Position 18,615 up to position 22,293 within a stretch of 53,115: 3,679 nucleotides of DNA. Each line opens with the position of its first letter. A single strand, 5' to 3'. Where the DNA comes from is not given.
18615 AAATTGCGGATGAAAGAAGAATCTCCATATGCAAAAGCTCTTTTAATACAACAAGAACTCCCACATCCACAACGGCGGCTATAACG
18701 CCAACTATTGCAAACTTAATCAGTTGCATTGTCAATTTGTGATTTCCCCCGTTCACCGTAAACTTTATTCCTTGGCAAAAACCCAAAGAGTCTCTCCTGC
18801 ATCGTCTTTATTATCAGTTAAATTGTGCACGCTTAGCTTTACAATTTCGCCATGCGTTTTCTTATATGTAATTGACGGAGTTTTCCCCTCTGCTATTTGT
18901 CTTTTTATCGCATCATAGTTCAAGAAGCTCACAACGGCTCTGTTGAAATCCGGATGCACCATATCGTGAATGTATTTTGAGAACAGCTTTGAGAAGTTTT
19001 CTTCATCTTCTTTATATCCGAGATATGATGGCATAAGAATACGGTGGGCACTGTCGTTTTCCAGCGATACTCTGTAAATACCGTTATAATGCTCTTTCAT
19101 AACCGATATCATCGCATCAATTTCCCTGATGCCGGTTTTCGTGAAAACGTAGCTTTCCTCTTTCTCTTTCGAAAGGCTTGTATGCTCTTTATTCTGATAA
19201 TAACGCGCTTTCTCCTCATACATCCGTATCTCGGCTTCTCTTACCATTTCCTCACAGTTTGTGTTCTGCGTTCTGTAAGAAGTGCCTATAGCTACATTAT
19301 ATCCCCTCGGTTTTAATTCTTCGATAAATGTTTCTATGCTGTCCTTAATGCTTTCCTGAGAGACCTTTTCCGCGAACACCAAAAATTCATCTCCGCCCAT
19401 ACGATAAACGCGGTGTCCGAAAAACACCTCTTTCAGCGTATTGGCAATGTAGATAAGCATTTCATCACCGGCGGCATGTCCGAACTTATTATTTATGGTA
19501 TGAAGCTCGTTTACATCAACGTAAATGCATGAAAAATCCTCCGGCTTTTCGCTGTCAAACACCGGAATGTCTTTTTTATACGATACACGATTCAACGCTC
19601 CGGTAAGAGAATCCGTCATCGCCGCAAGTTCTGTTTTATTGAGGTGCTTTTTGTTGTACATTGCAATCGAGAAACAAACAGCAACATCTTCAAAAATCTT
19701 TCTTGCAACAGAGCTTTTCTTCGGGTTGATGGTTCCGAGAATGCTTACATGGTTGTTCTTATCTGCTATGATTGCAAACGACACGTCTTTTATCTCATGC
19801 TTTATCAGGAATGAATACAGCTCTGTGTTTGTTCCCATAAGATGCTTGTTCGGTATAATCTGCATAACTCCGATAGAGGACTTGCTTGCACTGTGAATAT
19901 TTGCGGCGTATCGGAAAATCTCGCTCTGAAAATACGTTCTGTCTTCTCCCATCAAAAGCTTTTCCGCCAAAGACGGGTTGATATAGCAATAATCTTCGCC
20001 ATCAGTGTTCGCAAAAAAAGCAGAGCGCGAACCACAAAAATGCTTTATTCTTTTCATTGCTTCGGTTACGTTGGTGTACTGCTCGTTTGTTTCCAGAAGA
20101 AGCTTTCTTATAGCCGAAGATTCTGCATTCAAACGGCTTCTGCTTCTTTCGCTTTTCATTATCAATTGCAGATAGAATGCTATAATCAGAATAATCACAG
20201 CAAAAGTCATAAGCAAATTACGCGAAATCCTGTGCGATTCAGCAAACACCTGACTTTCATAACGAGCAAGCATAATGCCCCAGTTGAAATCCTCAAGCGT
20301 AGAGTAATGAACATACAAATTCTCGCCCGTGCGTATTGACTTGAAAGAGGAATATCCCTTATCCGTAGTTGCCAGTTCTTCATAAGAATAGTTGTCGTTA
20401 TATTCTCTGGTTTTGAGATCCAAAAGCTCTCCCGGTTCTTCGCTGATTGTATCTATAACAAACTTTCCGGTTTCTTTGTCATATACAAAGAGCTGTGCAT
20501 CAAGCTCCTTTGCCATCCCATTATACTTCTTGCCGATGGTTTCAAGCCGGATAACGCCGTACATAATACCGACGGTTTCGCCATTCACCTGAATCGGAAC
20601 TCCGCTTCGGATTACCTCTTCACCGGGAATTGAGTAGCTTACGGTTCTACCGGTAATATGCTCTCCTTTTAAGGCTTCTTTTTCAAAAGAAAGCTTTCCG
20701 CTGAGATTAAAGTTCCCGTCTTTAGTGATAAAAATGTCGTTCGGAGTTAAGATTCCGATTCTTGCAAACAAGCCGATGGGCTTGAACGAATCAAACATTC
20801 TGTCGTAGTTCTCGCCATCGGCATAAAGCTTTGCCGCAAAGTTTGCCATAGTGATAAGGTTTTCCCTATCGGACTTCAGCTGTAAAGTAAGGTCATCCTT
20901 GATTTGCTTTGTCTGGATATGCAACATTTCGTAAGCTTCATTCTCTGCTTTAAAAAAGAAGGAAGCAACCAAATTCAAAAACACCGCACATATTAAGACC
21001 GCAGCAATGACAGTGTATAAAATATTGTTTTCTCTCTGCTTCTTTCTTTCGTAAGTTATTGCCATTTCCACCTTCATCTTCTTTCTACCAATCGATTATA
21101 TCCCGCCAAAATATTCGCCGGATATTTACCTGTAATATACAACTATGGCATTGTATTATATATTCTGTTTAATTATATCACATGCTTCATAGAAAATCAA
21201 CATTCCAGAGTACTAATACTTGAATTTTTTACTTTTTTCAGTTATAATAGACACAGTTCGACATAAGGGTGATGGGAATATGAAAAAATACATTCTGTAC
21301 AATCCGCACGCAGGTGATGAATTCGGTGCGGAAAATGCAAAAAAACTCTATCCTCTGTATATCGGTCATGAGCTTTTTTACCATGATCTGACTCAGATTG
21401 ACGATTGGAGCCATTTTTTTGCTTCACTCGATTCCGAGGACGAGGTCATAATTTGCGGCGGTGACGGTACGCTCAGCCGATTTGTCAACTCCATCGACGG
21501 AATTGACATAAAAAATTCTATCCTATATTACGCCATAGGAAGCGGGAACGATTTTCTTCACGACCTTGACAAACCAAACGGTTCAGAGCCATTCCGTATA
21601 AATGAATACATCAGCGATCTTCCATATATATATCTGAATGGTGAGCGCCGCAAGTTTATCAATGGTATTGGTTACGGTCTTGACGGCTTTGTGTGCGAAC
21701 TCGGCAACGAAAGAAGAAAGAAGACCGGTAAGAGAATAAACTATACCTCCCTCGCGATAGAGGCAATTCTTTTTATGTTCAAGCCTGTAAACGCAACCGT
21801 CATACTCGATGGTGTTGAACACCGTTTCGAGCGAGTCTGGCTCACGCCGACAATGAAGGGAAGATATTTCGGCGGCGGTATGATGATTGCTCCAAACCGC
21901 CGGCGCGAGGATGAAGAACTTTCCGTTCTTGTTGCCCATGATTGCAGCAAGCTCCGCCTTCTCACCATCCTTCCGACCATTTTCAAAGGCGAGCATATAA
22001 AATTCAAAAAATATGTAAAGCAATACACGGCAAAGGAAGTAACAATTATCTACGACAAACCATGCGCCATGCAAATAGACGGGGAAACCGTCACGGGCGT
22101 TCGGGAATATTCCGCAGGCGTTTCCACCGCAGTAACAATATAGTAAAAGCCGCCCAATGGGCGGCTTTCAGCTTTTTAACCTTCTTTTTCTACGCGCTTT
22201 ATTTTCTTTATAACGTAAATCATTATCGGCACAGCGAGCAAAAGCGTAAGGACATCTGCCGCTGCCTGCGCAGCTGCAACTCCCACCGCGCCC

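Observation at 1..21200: Self-contained c-di-GMP circuit (writer, candidate reader, eraser) co-transcribed with a Wzx/Wzy glycan pathway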

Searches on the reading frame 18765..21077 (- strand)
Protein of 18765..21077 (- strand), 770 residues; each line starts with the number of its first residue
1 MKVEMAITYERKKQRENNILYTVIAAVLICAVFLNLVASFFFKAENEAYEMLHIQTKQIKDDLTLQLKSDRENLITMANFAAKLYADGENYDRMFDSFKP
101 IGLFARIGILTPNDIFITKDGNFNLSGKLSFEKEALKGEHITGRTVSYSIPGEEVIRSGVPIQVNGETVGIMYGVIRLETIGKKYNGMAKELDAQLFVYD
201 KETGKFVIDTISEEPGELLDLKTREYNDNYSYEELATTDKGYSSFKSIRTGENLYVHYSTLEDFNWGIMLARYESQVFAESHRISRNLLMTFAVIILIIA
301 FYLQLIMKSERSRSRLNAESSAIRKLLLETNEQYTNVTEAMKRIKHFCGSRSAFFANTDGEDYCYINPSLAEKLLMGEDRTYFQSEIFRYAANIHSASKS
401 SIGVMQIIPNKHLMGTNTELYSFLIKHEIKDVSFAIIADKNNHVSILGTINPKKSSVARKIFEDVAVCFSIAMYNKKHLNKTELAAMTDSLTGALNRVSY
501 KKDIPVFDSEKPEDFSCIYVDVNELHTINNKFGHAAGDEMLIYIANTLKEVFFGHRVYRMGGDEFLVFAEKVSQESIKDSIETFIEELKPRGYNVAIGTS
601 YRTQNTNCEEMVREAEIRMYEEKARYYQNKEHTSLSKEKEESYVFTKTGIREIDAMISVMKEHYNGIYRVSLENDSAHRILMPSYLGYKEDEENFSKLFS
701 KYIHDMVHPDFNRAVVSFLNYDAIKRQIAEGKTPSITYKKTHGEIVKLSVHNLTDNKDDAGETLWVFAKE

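Call 4: search_protein_families(library=pfam, proteins=[window:18765-21077:-], max_evalue=0.01)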
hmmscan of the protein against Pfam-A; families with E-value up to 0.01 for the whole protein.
window:18765-21077:- (770 aa): 2 families
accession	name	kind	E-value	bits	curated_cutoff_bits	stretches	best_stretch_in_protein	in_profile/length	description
PF00990.26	GGDEF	-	1.6e-18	67.4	23.8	1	486-625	1-157/161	Diguanylate cyclase, GGDEF domain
PF02743.24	dCache_1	-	4.3e-06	26.9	45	1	102-268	66-237/240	Cache domain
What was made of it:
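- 18765..21077 (-): c01: sensor diguanylate cyclase. It has 2 TM helices flanking a dCache-like outer domain, a cytoplasmic linker, a GGDEF domain with RMGGDEF and no RxxD, and a conserved ~140-aa C-terminal domain of unknown family. The start is probably M5 (21065). Pfam, call 4.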

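Call 18: find_homologous_proteins(query=window:18765-21077:-)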
Query window:18765-21077:- (770 aa): 881 proteins with E <= 0.001 among 8000 candidates; the best 120 are listed.
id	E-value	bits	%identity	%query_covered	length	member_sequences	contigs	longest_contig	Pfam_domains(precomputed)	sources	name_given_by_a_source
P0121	0.0e+0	1709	100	99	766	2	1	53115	PF02743.25,PF00990.27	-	-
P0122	0.0e+0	1474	85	100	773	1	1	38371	PF02743.25,PF00990.27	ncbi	-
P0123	0.0e+0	1442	84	99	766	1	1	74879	PF00990.27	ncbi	-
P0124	0.0e+0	1365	79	99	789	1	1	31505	PF02743.25,PF00990.27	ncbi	-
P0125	0.0e+0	1359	78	99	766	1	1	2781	PF02743.25,PF00990.27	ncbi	-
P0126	0.0e+0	1352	77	99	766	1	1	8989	PF02743.25,PF00990.27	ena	-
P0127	0.0e+0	1341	77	99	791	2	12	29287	PF02743.25,PF00990.27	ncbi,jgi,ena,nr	ncbi:MAG: GGDEF domain-containing protein [Ruminococcaceae bacterium]|nr:GGDEF domain-containing pro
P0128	0.0e+0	1341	76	99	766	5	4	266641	PF02743.25,PF00990.27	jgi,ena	-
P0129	0.0e+0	1334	76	99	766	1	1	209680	PF00990.27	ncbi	-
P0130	0.0e+0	1333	77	99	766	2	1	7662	PF02743.25,PF00990.27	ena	-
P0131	0.0e+0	1332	76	99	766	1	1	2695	PF00990.27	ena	-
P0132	0.0e+0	1331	77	99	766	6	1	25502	PF00990.27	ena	-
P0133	0.0e+0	1331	76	99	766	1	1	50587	PF00990.27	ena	-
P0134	0.0e+0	1329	75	99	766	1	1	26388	PF00990.27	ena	-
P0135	0.0e+0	1327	76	99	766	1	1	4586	PF02743.25,PF00990.27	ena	-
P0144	0.0e+0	1315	75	99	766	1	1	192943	PF02743.25,PF00990.27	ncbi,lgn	-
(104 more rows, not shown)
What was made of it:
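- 18765..21077 (-): Orthologs are 766 aa, call 18.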

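Call 19: find_encoding_contigs(protein=P0144, flank=10000, max_places=2)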
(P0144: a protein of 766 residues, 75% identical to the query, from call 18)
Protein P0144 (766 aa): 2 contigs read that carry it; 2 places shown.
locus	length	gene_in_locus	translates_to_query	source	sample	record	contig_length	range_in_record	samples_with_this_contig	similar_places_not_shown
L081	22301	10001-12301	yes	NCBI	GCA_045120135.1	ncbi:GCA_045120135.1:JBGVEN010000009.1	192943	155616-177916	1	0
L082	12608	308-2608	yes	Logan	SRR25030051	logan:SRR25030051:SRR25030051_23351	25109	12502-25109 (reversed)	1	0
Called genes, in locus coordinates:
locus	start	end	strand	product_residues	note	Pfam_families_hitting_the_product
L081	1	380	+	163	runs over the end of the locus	PF00186:DHFR_1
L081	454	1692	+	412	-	PF00005:ABC_tran, PF14524:Wzt_C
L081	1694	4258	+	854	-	PF13506:Glyco_transf_21 (faint), PF00535:Glycos_transf_2, PF10111:Glyco_tranf_2_2, PF13641:Glyco_tranf_2_3, PF13632:Glyco_trans_2_3 (faint), PF00535:Glycos_transf_2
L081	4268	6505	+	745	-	PF13506:Glyco_transf_21 (weak), PF00535:Glycos_transf_2, PF10111:Glyco_tranf_2_2, PF13641:Glyco_tranf_2_3, PF00535:Glycos_transf_2, PF13641:Glyco_tranf_2_3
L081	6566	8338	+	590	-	PF00672:HAMP, PF00512:HisKA, PF02518:HATPase_c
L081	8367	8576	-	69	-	PF01381:HTH_3, PF12844:HTH_19, PF13560:HTH_31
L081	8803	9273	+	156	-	PF01668:SmpB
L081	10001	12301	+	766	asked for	PF02743:dCache_1 (weak), PF00990:GGDEF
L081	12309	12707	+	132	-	PF04138:GtrA_DPMS_TM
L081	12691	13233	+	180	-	PF00132:Hexapep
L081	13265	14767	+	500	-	-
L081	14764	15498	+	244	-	PF05704:Caps_synth, PF04488:Gly_transf_sug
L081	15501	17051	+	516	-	PF14264:Glucos_trans_II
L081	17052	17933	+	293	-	PF04794:YdjC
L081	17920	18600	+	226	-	PF02397:Bac_transf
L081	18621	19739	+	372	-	PF09314:DUF1972, PF13439:Glyco_transf_4, PF13579:Glyco_trans_4_4, PF00534:Glycos_transf_1, PF13692:Glyco_trans_1_4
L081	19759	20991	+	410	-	PF00149:Metallophos, PF12850:Metallophos_2 (weak)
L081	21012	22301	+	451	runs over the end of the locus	-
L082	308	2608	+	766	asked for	PF02743:dCache_1 (weak), PF00990:GGDEF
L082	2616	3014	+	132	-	PF04138:GtrA_DPMS_TM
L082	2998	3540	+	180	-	PF00132:Hexapep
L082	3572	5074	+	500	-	-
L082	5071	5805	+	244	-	PF05704:Caps_synth, PF04488:Gly_transf_sug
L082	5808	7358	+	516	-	PF14264:Glucos_trans_II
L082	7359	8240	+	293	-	PF04794:YdjC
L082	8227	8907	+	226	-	PF02397:Bac_transf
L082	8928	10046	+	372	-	PF09314:DUF1972, PF13439:Glyco_transf_4, PF13579:Glyco_trans_4_4, PF00534:Glycos_transf_1, PF13692:Glyco_trans_1_4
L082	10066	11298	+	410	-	PF00149:Metallophos, PF12850:Metallophos_2 (weak)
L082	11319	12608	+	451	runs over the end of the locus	-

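Call 44: search_protein_families(library=ncbifam, proteins=[window:18765-21077:-], max_evalue=0.01)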
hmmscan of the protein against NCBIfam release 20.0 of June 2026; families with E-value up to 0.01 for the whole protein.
window:18765-21077:- (770 aa): 20 families
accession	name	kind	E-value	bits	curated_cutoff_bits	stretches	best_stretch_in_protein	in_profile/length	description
NF007423.1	PRK09966.1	equivalog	2.4e-23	82.6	325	1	484-623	237-390/390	diguanylate cyclase DgcN/YfiN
TIGR00254.1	GGDEF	domain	2.5e-15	56.6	37.4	1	484-625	3-159/168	diguanylate cyclase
NF051473.1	DigCycDgcsShew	equivalog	2.1e-14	53.6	400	1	450-625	99-283/291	diguanylate cyclase DgcS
NF007474.0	PRK10060.1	equivalog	1.8e-13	49.6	782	1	480-625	231-387/663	cyclic di-GMP phosphodiesterase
NF038266.1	diguan_SiaD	equivalog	1.2e-12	47.8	290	1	483-590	91-202/252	biofilm regulation diguanylate cyclase SiaD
NF007380.0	PRK09894.1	equivalog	1.3e-12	47.7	256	1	472-587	116-232/296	diguanylate cyclase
NF007135.0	PRK09581.1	equivalog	1.8e-11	43.5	474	1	476-624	282-446/457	PleD family two-component system response regulator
NF053781.1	cdiGMPphdstlr2612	equivalog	2.1e-10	39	1600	1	485-625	839-994/1268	Tlr1612 family c-di-GMP phosphodiesterase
NF052458.1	PhdiestGepA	equivalog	5.6e-10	38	1200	1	511-588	447-525/840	phosphodiesterase GepA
NF040885.1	diguan_DgcJ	equivalog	8.4e-10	38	500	1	484-627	339-490/493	diguanylate cyclase DgcJ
NF045675.1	PhdiestaseDibA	equivalog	2.6e-09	36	980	1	465-577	183-298/623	phosphodiesterase DibA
NF008467.0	PRK11359.1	equivalog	2.5e-08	32.4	857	1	470-619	360-517/800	oxygen-sensing cyclic-di-GMP phosphodiesterase DosP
NF007298.0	PRK09776.1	equivalog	2.9e-08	32.1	1135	1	478-588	676-790/1111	diguanylate cyclase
NF011955.1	PRK15426.1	equivalog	4.1e-08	31.8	408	1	485-587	397-503/564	cellulose biosynthesis regulator diguanylate cyclase DgcQ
NF041606.1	dguan_cyc_DgcA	equivalog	5e-08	32.3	370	1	458-623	154-329/340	diguanylate cyclase DgcA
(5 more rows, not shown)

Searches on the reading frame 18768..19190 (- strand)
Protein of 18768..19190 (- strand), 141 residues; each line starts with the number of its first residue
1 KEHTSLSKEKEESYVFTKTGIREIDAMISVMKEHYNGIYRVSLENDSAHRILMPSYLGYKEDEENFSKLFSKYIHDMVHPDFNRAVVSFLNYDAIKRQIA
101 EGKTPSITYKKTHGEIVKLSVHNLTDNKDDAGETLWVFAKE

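Call 45: search_protein_families(library=pfam, proteins=[window:18768-19190:-], max_evalue=10)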
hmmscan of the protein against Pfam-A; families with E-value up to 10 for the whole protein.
window:18768-19190:- (141 aa): 1 family
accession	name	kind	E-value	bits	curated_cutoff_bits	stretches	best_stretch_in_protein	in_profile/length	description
PF07379.16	DUF1494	-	0.02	15.2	24.3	1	27-100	32-106/179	Protein of unknown function (DUF1494)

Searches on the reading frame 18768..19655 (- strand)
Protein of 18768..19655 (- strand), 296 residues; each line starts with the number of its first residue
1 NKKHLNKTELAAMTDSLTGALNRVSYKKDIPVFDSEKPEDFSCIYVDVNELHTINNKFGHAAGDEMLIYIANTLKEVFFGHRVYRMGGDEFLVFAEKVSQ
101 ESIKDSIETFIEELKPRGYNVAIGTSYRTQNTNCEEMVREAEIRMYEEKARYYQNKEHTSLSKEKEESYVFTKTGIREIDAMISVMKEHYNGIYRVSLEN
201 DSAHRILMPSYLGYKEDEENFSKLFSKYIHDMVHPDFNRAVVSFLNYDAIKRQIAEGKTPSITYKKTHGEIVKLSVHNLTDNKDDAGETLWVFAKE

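Call 36: search_solved_structures(query=window:18768-19655:-, max_evalue=0.00001, show_alignments=3)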
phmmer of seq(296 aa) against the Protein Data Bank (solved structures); distinct sequences matched with E-value up to 0.00001: 18.
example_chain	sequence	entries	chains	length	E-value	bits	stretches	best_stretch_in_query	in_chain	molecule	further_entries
4urs_A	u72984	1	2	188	5.2e-10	42.7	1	3-150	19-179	DIGUANYLATE CYCLASE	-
5xgb_A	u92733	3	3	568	7.6e-09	38.9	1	7-149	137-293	Uncharacterized protein | Uncharacterized protein PA0861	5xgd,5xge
6eib_A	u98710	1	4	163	8.3e-09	38.7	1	39-102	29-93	Sensory box/GGDEF family protein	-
4urq_U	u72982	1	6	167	8.6e-09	38.7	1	32-150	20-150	DIGUANYLATE CYCLASE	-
4urg_A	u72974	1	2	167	1.3e-08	38.1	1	33-150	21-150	DIGUANYLATE CYCLASE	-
3ign_A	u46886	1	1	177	1.6e-07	34.5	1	11-139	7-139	Diguanylate cyclase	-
3qyy_A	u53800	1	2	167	2.6e-07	33.8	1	11-149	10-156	Response regulator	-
3mtk_A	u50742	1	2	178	2.8e-07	33.7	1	7-128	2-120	Diguanylate cyclase/phosphodiesterase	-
7a7e_A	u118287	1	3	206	5.2e-07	32.8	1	12-97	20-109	Diguanylate cyclase TpbB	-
4zve_A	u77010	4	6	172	9.6e-07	32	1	37-149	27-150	Diguanylate cyclase DosC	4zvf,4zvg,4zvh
5m3c_A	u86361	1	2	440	2.3e-06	30.7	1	15-155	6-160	Diguanylate cyclase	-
4yme_A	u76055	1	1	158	2.8e-06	30.5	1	13-95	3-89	sensory box/GGDEF family protein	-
4iob_A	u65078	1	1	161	2.9e-06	30.4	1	35-97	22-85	Diguanylate cyclase TpbB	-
5llw_B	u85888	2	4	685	3.7e-06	30.1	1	9-150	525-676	Diguanylate cyclase (GGDEF) domain-containing protein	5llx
3icl_A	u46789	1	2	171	5.6e-06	29.5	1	42-159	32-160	EAL/GGDEF domain protein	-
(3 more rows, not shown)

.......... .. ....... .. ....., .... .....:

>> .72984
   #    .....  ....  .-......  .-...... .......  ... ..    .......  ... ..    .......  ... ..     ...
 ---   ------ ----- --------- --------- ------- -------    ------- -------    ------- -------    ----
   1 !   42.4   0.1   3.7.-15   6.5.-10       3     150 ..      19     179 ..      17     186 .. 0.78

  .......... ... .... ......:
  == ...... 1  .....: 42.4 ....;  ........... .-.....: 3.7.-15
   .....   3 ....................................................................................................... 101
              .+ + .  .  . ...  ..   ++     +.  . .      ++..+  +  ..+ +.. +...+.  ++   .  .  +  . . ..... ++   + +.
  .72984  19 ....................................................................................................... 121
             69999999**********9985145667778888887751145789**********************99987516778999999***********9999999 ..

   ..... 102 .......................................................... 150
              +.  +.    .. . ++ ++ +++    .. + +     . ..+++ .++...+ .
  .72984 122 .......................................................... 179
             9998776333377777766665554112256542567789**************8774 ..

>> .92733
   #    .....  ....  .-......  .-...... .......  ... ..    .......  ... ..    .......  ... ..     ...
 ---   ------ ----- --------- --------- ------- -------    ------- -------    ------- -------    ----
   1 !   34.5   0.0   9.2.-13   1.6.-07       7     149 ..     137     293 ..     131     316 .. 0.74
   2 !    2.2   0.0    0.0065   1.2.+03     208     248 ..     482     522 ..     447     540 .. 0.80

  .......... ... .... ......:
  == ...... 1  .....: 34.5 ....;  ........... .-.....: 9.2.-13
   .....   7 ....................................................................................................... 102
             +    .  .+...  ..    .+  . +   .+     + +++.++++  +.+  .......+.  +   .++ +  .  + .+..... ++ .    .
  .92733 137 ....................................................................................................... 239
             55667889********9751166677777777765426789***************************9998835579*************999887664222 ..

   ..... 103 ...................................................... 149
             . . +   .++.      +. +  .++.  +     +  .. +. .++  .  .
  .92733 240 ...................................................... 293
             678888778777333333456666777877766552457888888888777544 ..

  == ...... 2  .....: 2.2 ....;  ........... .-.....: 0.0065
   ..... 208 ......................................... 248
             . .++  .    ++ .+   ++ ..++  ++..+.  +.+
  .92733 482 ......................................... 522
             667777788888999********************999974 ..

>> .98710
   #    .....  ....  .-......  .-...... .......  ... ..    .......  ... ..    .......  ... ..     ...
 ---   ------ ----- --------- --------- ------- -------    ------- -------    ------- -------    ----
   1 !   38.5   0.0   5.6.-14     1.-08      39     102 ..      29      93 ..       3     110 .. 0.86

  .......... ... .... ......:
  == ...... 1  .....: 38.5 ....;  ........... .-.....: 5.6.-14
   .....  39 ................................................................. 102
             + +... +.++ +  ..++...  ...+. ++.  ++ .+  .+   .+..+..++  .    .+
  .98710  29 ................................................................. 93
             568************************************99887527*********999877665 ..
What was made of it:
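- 18765..21077 (-): Alignment to the DGC structure 4URS, call 36.
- On Active GGDEF diguanylate cyclase (c01): Aligned to the T. maritima DGC structure 4URS (call 36).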

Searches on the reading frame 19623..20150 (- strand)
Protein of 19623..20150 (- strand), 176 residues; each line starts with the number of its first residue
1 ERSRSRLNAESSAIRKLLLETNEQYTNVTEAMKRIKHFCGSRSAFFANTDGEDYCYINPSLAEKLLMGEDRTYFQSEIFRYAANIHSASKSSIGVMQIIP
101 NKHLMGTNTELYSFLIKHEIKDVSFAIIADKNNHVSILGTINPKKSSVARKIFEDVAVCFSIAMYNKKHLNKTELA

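Call 45: search_protein_families(library=pfam, proteins=[window:19623-20150:-], max_evalue=10)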
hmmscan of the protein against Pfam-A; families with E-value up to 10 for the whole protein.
window:19623-20150:- (176 aa): 1 family
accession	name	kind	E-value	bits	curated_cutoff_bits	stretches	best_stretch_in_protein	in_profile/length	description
PF17527.7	ALC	-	0.026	14.6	25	1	123-169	112-156/177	Phage ALC protein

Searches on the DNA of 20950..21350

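Call 73: search_rna_families(source=window, start=20950, end=21350, threshold=evalue, max_evalue=1)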
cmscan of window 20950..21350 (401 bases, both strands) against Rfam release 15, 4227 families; matches with E-value up to 1: 1.
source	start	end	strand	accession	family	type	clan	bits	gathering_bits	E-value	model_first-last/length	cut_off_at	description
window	21134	21220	+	RF00097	snoR71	Gene; snRNA; snoRNA; CD-box;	-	16.9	40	0.93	1-107/107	no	Plant small nucleolar RNA R71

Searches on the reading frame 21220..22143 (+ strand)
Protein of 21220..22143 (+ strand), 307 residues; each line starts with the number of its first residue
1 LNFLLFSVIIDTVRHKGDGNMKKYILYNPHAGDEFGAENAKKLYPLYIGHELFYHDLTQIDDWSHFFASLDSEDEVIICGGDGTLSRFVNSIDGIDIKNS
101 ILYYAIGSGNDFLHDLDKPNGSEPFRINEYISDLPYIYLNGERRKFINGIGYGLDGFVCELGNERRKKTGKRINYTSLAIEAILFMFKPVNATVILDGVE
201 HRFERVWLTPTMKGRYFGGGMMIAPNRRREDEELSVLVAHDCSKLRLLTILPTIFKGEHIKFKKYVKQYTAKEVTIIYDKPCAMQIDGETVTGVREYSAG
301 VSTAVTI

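Call 5: search_protein_families(library=pfam, proteins=[window:21220-22143:+], max_evalue=0.01)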
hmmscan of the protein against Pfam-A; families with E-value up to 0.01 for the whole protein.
window:21220-22143:+ (307 aa): 2 families
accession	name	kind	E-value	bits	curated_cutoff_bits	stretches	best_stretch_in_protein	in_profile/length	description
PF19279.4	YegS_C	-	6.7e-22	78.4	27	1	151-292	4-141/158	YegS C-terminal NAD kinase beta sandwich-like domain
PF00781.29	DAGK_cat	-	2.5e-11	43.7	23.6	1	24-120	3-103/125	Diacylglycerol kinase catalytic domain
